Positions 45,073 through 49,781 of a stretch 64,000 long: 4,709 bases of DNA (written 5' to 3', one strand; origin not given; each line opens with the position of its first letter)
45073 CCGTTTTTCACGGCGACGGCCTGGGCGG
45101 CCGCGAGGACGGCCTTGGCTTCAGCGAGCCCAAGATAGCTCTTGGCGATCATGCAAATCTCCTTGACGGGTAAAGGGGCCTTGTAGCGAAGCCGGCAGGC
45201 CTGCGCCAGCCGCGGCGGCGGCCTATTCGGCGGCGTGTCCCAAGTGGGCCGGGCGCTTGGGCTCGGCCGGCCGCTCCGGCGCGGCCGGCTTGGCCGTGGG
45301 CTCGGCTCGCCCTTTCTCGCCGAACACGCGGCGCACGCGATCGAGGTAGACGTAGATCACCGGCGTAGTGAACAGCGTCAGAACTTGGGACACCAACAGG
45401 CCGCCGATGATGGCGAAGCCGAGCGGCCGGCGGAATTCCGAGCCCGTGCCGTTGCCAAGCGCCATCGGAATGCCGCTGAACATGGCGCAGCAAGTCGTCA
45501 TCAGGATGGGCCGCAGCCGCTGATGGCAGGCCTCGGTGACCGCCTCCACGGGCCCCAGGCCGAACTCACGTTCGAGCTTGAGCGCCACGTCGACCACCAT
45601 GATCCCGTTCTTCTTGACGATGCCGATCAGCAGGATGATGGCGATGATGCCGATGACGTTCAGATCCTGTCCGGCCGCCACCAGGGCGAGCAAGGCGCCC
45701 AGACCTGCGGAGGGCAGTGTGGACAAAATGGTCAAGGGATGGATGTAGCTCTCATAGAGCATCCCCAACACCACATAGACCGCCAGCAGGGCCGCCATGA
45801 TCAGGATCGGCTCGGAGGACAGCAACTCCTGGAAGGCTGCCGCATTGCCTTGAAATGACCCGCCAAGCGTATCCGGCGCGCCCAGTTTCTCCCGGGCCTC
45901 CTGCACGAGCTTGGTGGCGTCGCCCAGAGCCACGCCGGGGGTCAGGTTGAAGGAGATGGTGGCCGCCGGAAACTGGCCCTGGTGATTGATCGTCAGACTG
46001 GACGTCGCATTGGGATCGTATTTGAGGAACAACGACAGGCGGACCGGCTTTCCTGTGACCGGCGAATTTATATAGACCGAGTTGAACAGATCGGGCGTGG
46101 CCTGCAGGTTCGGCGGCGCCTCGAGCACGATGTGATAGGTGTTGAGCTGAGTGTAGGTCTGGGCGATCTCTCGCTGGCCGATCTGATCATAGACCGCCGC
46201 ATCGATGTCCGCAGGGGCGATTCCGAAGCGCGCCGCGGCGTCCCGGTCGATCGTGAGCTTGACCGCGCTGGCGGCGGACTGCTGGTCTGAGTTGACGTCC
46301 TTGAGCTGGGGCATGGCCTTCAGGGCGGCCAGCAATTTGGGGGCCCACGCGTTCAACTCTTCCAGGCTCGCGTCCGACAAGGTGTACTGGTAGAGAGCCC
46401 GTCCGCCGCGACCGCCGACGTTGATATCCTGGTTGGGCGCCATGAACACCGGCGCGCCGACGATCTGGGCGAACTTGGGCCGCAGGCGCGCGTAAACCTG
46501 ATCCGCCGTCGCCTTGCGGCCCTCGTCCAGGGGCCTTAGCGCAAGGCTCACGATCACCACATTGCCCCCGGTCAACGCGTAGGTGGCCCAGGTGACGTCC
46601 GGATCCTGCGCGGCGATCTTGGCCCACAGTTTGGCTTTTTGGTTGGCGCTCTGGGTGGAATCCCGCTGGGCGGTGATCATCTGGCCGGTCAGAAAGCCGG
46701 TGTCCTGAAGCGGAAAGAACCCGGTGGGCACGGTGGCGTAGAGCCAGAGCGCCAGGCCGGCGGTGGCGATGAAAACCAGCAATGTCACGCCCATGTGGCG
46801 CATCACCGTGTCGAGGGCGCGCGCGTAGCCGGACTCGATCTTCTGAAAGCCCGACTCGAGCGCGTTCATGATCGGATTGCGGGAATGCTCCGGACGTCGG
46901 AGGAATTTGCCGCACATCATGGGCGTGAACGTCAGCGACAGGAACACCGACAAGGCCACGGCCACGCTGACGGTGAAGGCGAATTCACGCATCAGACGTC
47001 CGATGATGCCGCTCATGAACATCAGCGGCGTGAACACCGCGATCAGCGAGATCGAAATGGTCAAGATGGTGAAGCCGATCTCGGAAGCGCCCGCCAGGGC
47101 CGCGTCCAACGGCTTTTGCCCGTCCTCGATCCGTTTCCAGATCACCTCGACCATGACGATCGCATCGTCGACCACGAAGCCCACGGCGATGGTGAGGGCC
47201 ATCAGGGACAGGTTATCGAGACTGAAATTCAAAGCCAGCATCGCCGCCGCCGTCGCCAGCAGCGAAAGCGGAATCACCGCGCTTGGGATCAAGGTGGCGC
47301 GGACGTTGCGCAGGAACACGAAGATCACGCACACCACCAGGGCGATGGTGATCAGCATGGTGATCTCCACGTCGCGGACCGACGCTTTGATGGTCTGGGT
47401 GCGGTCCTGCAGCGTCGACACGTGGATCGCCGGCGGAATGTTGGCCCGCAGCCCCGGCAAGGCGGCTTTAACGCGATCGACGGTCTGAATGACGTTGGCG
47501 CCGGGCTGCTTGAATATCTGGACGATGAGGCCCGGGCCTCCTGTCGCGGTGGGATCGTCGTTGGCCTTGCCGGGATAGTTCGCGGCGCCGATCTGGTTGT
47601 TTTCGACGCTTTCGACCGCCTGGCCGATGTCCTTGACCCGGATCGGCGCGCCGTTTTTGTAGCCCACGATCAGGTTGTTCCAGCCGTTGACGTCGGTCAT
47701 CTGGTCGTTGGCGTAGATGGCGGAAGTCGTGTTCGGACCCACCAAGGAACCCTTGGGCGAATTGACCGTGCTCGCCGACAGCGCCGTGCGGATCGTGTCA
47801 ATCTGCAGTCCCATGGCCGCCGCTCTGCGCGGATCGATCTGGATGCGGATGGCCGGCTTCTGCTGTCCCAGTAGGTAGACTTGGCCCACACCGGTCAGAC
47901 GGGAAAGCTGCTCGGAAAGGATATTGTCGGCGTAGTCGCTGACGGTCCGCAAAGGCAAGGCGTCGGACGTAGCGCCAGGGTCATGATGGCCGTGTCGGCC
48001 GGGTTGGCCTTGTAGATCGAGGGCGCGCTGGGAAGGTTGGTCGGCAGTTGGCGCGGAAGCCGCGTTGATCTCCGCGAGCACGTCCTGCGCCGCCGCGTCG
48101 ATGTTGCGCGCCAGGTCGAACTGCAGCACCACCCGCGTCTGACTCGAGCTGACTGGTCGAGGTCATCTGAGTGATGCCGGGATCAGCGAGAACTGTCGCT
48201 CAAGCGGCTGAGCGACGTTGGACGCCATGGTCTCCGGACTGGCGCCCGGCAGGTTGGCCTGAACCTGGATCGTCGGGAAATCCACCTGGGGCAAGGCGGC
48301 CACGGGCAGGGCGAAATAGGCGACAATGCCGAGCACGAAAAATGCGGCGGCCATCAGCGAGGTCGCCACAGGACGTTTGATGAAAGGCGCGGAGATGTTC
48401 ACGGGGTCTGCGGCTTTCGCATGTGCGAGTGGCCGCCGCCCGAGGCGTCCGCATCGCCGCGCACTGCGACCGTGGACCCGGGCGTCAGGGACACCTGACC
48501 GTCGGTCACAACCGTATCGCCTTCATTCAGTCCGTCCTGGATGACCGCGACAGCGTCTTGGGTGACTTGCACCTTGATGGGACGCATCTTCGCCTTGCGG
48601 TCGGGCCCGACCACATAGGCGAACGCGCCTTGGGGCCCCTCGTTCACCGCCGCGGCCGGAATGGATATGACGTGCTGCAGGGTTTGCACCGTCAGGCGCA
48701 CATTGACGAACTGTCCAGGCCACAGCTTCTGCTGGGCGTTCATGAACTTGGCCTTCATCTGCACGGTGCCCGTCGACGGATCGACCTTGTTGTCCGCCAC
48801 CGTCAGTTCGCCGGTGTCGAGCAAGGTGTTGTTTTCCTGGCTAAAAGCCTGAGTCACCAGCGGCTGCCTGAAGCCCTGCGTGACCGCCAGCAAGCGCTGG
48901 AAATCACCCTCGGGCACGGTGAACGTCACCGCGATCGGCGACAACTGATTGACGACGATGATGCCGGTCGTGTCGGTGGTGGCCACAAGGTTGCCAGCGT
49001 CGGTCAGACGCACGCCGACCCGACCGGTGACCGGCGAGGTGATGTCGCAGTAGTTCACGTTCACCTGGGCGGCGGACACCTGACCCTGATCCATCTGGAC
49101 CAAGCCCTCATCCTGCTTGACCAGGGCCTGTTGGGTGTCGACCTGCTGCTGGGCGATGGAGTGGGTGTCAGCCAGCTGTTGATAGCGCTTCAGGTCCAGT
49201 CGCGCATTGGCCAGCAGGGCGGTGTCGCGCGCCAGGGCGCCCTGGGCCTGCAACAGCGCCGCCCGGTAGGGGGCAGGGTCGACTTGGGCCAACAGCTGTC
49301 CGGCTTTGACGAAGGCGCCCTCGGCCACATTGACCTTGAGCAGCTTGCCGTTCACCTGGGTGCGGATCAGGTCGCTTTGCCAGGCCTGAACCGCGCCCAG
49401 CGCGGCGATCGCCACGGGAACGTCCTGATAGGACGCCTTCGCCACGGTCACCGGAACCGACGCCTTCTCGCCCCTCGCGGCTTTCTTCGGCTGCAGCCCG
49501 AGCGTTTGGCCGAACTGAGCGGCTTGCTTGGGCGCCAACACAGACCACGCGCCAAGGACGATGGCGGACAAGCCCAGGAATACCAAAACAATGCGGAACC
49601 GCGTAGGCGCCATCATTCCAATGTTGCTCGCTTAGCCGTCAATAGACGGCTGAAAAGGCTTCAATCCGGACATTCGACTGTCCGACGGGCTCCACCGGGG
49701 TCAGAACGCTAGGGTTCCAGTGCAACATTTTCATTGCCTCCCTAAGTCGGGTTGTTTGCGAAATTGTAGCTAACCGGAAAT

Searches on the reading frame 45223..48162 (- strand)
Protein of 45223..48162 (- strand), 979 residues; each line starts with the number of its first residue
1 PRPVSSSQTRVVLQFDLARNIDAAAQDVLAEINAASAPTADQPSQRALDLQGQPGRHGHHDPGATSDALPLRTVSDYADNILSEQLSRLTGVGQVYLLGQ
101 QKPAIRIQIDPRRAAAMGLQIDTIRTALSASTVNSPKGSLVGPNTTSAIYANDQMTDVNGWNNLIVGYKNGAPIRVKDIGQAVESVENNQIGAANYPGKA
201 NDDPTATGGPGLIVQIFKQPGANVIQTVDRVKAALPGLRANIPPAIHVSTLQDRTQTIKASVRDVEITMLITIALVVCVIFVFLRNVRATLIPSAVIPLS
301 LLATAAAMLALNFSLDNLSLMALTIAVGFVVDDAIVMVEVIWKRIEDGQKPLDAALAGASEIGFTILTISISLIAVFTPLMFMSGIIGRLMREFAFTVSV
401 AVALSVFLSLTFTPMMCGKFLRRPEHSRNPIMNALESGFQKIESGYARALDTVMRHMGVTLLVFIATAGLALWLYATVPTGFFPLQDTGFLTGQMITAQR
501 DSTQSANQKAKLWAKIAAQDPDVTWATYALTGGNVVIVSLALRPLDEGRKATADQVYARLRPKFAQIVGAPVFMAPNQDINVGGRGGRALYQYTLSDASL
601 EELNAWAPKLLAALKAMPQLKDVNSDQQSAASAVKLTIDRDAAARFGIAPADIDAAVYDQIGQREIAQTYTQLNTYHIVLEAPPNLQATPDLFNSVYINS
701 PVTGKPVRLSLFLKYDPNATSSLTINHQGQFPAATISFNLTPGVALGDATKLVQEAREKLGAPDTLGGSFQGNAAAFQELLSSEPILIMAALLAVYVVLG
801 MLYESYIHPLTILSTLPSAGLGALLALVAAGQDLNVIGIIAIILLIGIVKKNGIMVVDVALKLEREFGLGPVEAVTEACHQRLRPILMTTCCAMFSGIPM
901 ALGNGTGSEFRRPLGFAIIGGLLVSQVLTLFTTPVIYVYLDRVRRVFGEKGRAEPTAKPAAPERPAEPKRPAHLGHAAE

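Call 36: search_protein_families(library=pfam, proteins=[window:45223-48162:-], max_evalue=0.01)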
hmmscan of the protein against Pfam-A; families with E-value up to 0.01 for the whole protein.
window:45223-48162:- (979 aa): 3 families
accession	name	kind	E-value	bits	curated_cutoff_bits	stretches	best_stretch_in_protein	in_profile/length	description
PF00873.25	ACR_tran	-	7.2e-239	795.8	28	1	6-940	84-1020/1021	AcrB/AcrD/AcrF family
PF03176.21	MMPL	-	8e-09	35.3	20.5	1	229-418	115-300/333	MMPL family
PF02355.23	SecD_SecF_C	-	2.4e-06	27.5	20.5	1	268-412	34-182/189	Protein export membrane protein SecD/SecF, C-terminal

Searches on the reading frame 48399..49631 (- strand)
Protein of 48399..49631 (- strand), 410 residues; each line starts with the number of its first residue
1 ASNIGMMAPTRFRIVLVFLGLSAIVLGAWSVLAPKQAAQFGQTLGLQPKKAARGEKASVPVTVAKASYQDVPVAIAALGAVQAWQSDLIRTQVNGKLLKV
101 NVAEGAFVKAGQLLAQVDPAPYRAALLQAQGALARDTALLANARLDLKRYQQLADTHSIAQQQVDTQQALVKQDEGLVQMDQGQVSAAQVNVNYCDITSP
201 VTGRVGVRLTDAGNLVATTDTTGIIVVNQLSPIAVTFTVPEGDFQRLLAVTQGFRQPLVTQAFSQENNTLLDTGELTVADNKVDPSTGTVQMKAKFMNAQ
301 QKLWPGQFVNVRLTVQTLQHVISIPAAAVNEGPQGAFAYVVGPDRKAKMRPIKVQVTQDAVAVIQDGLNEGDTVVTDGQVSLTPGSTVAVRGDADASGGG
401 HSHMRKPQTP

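Call 37: search_protein_families(library=pfam, proteins=[window:48399-49631:-], max_evalue=0.01)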
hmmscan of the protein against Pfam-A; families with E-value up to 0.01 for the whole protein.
window:48399-49631:- (410 aa): 3 families
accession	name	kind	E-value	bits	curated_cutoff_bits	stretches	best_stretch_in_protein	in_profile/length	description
PF16576.10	HlyD_D23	-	6.8e-10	39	30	1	75-309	6-214/214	Barrel-sandwich domain of CusB or HlyD membrane-fusion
PF13533.13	Biotin_lipoyl_2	-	3.5e-08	33.5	29.8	1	89-118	3-32/32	Biotin-lipoyl like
PF13437.12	HlyD_3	-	1.2e-05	26.4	22.2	0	197-304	2-104/106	HlyD family secretion protein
